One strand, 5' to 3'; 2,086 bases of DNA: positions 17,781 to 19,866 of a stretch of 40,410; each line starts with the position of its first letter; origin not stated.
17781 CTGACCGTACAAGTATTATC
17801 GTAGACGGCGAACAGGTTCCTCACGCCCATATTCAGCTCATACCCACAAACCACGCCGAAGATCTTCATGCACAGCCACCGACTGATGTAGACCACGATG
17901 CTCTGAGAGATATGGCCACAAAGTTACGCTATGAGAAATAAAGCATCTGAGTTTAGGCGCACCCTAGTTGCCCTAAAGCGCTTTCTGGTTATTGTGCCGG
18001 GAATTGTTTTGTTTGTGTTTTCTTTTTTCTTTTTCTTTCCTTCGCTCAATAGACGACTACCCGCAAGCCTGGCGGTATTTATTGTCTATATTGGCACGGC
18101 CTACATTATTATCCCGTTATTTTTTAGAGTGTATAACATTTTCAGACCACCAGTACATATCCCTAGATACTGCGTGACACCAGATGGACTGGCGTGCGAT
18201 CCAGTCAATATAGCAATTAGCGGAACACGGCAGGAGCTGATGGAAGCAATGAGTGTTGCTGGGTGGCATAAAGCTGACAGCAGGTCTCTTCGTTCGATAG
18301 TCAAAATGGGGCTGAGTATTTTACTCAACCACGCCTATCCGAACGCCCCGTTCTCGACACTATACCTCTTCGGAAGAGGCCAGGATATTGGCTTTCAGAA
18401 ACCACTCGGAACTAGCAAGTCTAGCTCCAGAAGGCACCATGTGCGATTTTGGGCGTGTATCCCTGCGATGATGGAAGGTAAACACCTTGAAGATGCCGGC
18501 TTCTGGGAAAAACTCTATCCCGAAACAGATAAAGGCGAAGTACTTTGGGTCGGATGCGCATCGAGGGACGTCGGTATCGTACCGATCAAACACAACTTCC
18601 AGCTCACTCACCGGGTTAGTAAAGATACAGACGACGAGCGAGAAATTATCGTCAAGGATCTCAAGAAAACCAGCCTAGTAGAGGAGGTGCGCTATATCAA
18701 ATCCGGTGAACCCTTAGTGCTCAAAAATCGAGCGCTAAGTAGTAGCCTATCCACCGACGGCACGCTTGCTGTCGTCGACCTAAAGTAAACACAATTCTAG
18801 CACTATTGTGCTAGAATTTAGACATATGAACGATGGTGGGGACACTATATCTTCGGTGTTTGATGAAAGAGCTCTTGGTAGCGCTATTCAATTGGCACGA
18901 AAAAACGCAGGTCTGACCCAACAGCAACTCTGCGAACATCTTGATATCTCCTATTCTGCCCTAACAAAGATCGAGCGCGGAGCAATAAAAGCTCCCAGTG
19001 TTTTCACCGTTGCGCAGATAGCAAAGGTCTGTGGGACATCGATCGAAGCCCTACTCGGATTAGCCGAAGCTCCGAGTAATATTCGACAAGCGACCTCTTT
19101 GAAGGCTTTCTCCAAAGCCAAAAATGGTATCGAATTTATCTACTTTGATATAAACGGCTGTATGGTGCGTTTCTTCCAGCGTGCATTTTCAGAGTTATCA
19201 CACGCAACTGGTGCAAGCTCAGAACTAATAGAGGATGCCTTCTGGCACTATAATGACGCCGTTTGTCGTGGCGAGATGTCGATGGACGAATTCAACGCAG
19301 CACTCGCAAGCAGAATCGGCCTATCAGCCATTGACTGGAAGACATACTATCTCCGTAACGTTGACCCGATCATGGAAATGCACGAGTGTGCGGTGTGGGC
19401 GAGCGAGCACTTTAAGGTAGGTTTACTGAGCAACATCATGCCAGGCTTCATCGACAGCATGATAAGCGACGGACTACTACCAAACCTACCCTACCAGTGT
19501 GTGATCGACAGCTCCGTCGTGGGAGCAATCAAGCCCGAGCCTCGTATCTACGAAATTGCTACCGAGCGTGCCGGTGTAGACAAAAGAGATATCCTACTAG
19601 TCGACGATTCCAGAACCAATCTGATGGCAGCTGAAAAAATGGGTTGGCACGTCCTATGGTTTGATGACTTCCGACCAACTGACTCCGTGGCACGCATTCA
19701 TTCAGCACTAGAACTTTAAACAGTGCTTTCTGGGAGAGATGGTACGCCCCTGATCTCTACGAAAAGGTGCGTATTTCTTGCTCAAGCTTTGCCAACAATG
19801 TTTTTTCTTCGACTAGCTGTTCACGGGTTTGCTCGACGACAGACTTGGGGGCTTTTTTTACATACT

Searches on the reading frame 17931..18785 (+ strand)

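Call 67: search_protein_families(library=pfam, proteins=[window:17931-18785:+], max_evalue=0.01)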
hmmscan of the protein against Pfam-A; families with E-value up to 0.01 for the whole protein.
window:17931-18785:+ (285 aa): 1 family
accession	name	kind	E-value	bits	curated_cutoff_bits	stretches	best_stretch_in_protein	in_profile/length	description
PF14067.11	LssY_C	-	6e-44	150.4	25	1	77-266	4-176/188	LssY C-terminus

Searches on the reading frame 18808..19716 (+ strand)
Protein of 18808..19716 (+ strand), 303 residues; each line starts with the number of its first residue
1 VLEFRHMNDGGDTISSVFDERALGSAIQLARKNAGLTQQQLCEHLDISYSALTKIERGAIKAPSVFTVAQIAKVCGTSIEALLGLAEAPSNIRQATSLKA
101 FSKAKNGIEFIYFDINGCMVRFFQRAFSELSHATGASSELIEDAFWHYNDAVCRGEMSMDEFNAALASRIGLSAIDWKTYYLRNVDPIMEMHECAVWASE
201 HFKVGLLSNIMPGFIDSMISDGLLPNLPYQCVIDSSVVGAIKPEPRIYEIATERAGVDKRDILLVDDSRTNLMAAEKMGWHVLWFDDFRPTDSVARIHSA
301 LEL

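Call 67: search_protein_families(library=pfam, proteins=[window:18808-19716:+], max_evalue=0.01)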
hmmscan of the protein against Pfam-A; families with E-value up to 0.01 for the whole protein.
window:18808-19716:+ (303 aa): 12 families
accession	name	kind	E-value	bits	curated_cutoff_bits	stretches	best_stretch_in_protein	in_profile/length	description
PF01381.28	HTH_3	-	6.3e-13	49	23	1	27-81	1-54/55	Helix-turn-helix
PF13560.12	HTH_31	-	3.2e-11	43.8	27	1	22-80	1-59/64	Helix-turn-helix domain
PF00702.32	Hydrolase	-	8.8e-07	29.9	26.4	1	201-279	114-191/191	haloacid dehalogenase-like hydrolase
PF12844.13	HTH_19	-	2.1e-06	28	30.2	1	24-83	1-59/64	Helix-turn-helix domain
PF13419.12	HAD_2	-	3.3e-06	27.8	23.8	1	201-284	95-177/178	Haloacid dehalogenase-like hydrolase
PF13242.12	Hydrolase_like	-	9.2e-05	22.7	22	1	242-284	4-47/75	HAD-hyrolase-like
PF13384.12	HTH_23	-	0.00028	21.1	24.6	0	20-55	6-37/50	Homeodomain-like domain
PF13443.12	HTH_26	-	0.0007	20.2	22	1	34-84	9-59/63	Cro/C1-type HTH DNA-binding domain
PF13744.12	HTH_37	-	0.0008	19.6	27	1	22-80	18-76/80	Helix-turn-helix domain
PF13412.12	HTH_24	-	0.0023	17.9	21.9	0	29-53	11-35/48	Winged helix-turn-helix DNA-binding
PF07022.19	Phage_CI_repr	-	0.0039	17.9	22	0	37-84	14-59/65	Bacteriophage CI repressor helix-turn-helix domain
PF17484.7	TbpB_A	-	0.0051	18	25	1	18-64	18-64/136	N-Lobe handle Tf-binding protein B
